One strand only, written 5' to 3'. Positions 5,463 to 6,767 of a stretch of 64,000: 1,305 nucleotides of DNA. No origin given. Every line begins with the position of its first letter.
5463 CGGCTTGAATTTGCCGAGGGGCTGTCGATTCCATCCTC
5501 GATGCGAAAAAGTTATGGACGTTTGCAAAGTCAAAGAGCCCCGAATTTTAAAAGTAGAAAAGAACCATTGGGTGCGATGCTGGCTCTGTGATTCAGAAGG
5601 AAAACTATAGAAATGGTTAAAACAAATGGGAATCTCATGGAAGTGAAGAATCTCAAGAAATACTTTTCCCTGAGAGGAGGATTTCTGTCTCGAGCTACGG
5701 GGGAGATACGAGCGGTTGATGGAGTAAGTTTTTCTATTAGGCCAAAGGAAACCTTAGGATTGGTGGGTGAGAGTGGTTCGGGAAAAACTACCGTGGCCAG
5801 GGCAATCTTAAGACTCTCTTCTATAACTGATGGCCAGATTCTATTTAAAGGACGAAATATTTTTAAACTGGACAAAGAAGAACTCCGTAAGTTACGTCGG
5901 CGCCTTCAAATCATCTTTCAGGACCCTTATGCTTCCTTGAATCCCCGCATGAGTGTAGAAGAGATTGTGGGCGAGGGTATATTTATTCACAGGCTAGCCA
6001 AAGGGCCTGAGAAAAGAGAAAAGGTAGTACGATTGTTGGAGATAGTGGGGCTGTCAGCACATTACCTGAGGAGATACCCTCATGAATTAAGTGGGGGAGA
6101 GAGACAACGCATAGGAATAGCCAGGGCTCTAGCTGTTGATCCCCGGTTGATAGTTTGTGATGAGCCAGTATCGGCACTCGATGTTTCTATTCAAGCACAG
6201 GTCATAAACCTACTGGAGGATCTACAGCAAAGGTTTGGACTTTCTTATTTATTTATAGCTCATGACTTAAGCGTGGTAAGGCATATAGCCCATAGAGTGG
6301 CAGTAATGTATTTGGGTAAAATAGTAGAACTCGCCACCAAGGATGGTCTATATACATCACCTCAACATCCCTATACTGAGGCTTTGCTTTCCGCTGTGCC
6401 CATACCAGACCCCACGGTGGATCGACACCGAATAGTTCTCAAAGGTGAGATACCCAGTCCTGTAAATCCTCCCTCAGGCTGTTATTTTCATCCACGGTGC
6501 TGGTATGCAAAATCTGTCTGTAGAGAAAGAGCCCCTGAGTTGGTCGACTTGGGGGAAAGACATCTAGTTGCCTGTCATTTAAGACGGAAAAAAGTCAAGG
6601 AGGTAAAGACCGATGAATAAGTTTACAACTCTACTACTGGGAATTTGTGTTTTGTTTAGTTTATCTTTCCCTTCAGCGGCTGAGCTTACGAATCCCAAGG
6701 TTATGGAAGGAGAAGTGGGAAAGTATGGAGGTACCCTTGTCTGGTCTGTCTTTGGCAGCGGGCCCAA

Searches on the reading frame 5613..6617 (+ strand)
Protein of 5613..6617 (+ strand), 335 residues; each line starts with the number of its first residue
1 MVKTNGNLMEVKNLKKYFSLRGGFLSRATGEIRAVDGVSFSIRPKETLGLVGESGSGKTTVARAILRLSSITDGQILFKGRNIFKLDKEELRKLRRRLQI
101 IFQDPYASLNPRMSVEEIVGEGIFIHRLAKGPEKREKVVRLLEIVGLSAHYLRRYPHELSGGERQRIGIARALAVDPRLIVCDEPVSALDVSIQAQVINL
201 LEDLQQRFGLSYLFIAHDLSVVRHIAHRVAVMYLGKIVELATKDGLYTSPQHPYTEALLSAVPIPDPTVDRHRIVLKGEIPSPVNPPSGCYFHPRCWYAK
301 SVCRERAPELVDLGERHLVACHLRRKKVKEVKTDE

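Call 58: search_protein_families(library=pfam, proteins=[window:5613-6617:+], max_evalue=0.00001)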
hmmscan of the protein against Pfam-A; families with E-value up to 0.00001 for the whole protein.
window:5613-6617:+ (335 aa): 3 families
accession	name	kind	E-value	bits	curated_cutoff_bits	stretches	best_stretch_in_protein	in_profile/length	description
PF00005.33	ABC_tran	-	6.1e-33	114.8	25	1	36-186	2-136/137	ABC transporter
PF08352.17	oligo_HPY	-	2.9e-18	66.5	27.1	1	238-303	1-65/65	Oligopeptide/dipeptide transporter, C-terminal region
PF13304.12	AAA_21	-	4.6e-06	27.4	27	0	49-78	3-26/304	AAA domain, putative AbiEii toxin, Type IV TA system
